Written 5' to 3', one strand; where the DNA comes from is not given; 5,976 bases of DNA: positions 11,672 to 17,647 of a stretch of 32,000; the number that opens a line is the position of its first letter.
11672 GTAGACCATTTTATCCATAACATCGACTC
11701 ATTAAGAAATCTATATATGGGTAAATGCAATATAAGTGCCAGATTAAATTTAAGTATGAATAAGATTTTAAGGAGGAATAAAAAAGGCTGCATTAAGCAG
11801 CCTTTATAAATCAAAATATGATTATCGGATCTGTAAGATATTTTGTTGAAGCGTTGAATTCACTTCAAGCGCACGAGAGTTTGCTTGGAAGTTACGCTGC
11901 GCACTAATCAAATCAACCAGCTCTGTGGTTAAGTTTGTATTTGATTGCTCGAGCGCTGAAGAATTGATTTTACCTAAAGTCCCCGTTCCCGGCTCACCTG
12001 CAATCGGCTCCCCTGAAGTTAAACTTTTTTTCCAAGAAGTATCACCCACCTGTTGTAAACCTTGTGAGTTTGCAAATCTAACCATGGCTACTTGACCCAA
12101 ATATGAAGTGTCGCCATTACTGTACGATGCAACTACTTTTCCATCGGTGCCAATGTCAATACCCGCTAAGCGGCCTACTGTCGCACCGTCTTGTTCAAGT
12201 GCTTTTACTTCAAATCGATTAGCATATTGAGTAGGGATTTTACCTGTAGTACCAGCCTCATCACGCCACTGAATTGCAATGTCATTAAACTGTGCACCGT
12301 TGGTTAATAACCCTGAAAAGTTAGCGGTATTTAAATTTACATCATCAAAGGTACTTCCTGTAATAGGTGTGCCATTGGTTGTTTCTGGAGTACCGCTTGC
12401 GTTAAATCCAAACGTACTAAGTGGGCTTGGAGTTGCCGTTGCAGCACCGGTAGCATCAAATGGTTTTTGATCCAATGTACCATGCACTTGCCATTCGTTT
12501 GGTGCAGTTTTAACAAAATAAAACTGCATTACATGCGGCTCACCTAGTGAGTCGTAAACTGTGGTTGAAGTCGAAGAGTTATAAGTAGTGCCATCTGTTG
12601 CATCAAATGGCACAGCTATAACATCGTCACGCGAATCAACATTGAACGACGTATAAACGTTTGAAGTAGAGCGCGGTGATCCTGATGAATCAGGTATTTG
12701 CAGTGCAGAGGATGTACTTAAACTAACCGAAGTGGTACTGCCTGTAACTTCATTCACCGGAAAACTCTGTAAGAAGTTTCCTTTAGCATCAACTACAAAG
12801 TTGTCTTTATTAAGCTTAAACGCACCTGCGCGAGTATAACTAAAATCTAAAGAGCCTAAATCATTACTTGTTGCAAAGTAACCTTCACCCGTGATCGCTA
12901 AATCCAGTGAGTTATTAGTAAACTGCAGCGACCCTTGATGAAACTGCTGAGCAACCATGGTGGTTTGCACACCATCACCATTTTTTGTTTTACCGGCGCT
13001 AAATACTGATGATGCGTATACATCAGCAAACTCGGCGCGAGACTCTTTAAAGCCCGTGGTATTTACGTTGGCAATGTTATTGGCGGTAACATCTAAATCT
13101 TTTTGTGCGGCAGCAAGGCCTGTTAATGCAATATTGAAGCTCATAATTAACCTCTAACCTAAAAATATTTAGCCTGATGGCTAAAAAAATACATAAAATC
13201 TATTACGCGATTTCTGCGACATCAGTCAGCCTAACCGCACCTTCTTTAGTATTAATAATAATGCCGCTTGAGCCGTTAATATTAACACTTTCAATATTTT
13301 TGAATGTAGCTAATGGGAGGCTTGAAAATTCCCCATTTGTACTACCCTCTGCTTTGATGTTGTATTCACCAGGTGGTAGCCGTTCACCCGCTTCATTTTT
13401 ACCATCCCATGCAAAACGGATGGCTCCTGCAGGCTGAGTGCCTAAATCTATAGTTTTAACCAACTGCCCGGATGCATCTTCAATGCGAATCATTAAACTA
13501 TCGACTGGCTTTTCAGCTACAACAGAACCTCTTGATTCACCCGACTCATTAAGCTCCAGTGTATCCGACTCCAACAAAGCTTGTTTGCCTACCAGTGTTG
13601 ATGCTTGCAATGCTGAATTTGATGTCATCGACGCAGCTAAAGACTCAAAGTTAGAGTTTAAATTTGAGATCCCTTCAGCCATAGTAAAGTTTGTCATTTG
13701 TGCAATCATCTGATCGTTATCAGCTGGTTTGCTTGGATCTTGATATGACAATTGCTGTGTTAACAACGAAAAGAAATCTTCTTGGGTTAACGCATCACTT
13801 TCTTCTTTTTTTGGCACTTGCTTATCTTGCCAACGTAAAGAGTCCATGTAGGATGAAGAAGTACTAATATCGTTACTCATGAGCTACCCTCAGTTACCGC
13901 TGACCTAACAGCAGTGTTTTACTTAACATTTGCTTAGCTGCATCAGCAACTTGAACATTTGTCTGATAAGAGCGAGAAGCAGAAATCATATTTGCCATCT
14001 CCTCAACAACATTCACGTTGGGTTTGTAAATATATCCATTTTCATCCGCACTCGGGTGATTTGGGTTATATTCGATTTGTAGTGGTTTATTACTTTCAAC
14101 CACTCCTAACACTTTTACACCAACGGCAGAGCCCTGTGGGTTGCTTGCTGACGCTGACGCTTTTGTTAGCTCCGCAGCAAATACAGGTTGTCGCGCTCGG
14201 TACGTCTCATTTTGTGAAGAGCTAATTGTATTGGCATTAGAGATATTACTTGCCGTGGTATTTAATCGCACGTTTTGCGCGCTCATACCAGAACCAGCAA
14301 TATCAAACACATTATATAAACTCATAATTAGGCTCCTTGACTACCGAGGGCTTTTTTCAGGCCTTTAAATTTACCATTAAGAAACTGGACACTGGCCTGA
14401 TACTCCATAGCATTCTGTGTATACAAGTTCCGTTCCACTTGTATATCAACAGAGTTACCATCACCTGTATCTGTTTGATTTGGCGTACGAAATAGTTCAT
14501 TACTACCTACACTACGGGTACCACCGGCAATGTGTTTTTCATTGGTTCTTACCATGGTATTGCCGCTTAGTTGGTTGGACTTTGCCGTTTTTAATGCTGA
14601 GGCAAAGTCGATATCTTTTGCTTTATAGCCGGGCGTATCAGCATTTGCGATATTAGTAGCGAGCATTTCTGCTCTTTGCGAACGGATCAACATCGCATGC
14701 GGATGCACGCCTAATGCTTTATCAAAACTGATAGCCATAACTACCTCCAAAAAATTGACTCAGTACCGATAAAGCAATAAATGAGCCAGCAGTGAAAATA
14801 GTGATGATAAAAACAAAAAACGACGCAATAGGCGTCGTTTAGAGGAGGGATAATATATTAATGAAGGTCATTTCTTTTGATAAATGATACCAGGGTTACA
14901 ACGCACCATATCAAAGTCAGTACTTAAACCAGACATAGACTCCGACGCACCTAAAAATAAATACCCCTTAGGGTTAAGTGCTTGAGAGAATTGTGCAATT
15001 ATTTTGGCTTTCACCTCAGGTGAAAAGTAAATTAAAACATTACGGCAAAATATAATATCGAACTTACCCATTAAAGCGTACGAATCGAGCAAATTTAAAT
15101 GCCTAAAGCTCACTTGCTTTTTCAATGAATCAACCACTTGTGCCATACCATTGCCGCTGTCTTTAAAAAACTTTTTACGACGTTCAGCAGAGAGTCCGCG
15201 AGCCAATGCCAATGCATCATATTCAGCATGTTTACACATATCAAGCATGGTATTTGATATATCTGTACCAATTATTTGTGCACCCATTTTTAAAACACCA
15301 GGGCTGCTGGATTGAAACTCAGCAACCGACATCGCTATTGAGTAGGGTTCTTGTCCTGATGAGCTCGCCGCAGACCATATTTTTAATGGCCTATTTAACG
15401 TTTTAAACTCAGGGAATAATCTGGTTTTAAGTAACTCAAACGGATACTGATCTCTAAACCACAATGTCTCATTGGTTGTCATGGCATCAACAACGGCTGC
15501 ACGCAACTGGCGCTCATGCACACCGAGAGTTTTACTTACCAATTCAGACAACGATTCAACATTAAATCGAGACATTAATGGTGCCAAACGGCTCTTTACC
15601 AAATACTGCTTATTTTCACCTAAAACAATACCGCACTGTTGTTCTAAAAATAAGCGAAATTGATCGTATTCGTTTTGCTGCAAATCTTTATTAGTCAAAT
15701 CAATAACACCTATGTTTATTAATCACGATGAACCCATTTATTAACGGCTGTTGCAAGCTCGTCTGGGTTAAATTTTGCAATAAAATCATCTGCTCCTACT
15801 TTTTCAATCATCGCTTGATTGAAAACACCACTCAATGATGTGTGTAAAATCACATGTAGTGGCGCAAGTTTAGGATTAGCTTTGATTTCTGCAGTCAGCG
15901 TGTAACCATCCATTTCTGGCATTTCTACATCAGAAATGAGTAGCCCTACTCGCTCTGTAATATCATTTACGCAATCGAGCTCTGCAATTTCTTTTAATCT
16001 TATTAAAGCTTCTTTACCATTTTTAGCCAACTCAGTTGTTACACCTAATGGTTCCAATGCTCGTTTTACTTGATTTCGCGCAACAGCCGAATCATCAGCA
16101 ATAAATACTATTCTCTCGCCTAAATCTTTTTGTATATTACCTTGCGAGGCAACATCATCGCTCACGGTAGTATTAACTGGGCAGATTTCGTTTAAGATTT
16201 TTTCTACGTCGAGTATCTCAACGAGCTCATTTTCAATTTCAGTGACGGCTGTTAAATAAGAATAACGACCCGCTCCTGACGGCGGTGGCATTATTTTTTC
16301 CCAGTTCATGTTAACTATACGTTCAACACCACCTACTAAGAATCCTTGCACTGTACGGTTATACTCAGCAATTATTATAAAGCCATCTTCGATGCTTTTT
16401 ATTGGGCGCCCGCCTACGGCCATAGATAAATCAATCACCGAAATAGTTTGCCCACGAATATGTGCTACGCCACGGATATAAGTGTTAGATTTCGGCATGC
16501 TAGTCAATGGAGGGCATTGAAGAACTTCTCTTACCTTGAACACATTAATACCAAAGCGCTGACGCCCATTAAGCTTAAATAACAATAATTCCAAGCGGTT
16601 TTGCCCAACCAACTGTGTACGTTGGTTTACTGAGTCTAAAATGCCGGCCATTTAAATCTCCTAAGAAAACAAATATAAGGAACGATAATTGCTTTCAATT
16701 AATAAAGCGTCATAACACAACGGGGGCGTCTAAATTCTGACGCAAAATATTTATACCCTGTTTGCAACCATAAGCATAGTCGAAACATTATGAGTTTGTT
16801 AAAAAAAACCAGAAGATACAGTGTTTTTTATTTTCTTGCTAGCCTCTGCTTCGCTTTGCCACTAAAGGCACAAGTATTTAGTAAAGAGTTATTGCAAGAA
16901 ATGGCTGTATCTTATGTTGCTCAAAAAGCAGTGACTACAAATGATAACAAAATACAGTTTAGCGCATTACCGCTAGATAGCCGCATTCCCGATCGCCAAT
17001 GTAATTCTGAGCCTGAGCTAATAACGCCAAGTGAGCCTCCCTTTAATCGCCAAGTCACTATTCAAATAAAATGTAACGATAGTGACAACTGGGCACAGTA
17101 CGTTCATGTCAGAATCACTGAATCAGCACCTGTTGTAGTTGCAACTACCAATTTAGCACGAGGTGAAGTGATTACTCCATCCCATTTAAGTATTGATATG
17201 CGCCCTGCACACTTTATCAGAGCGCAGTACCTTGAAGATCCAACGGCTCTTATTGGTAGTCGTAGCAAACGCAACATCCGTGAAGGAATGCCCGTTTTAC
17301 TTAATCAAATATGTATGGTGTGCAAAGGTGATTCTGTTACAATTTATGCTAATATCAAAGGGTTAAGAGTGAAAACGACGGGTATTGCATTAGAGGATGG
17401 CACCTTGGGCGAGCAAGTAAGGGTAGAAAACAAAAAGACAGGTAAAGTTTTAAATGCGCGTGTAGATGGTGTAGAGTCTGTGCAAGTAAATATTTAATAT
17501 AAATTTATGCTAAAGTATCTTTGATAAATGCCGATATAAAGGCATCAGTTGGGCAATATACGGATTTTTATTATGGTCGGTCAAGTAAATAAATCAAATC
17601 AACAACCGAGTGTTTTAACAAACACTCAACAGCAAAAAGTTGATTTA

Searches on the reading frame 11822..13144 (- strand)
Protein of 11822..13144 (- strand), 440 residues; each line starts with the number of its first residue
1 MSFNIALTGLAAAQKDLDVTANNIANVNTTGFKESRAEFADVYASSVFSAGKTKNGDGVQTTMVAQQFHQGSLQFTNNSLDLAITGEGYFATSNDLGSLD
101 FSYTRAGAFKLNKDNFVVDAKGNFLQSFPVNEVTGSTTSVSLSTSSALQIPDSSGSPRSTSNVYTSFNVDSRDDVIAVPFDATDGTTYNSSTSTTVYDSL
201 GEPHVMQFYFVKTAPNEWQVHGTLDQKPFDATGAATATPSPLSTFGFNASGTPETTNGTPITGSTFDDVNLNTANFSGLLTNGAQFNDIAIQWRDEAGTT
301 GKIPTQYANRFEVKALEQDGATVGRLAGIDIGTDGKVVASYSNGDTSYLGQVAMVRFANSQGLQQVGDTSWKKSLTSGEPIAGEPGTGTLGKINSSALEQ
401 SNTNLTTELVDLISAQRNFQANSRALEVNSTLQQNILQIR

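Call 86: search_protein_families(library=pfam, proteins=[window:11822-13144:-], max_evalue=0.00001)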
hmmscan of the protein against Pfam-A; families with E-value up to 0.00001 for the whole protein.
window:11822-13144:- (440 aa): 4 families
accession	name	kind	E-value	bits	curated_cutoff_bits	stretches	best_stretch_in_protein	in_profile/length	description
PF07559.19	FlgE_D2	-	1.6e-27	97.2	22.7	1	168-320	1-141/142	Flagellar basal body protein FlaE D2 domain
PF06429.18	Flg_bbr_C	-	1.5e-11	44.1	23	1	395-439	2-46/46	Flagellar basal body rod FlgEFG protein C-terminal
PF00460.25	Flg_bb_rod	-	7.1e-11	42.3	20.7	1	3-33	1-31/31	Flagella basal body rod protein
PF22692.1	LlgE_F_G_D1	-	3.1e-10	40.5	27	1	83-152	1-49/64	Flagellar hook protein FlgE/F/G D1 domain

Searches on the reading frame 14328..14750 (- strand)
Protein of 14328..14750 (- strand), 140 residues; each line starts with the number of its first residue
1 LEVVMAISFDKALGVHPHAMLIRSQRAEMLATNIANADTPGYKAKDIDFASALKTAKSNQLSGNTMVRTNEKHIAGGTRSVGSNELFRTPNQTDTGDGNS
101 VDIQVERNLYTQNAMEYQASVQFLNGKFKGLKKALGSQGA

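Call 86: search_protein_families(library=pfam, proteins=[window:14328-14750:-], max_evalue=0.00001)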
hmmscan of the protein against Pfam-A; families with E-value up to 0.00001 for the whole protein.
window:14328-14750:- (140 aa): 1 family
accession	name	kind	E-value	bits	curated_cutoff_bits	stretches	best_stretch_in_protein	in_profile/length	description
PF00460.25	Flg_bb_rod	-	1.8e-06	28.2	20.7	1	23-43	11-31/31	Flagella basal body rod protein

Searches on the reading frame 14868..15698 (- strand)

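Call 39: search_protein_families(library=pfam, proteins=[window:14868-15698:-], max_evalue=0.001)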
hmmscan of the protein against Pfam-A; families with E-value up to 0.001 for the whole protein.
window:14868-15698:- (276 aa): 5 families
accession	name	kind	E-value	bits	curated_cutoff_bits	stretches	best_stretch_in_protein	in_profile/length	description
PF01739.24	CheR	-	3.3e-56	190.3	27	1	76-268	1-192/195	CheR methyltransferase, SAM binding domain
PF03705.20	CheR_N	-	4e-12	46.1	27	1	9-54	1-46/53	CheR methyltransferase, all-alpha domain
PF13649.12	Methyltransf_25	-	9.2e-07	29.9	27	0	194-245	46-97/97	Methyltransferase domain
PF08241.18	Methyltransf_11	-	1.1e-06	29.6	21.2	1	137-249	16-95/95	Methyltransferase domain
PF08242.18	Methyltransf_12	-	1.1e-05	26.5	30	1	178-247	40-98/98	Methyltransferase domain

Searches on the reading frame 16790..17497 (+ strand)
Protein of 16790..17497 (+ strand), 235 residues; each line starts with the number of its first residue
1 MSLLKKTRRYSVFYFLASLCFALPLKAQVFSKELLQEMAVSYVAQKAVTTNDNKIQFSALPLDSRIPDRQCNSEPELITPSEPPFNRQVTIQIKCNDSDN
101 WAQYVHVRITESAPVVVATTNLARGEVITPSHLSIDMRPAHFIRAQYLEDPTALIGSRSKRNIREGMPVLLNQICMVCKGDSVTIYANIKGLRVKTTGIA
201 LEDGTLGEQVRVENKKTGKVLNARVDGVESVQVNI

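Call 39: search_protein_families(library=pfam, proteins=[window:16790-17497:+], max_evalue=0.001)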
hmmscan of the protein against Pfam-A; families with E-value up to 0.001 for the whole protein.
window:16790-17497:+ (235 aa): 4 families
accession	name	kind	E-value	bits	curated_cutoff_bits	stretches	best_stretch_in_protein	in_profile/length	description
PF13144.11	ChapFlgA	-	1e-33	116.4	23.8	1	114-233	2-122/122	Chaperone for flagella basal body P-ring formation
PF08666.17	SAF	-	4.8e-13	49.9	21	1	114-174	2-62/63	SAF domain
PF17656.6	ChapFlgA_N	-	5.4e-05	23.9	27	1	35-110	1-76/77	FlgA N-terminal domain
PF03831.20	YjdM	-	0.00067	19.9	23.2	0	179-232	11-60/69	PhnA domain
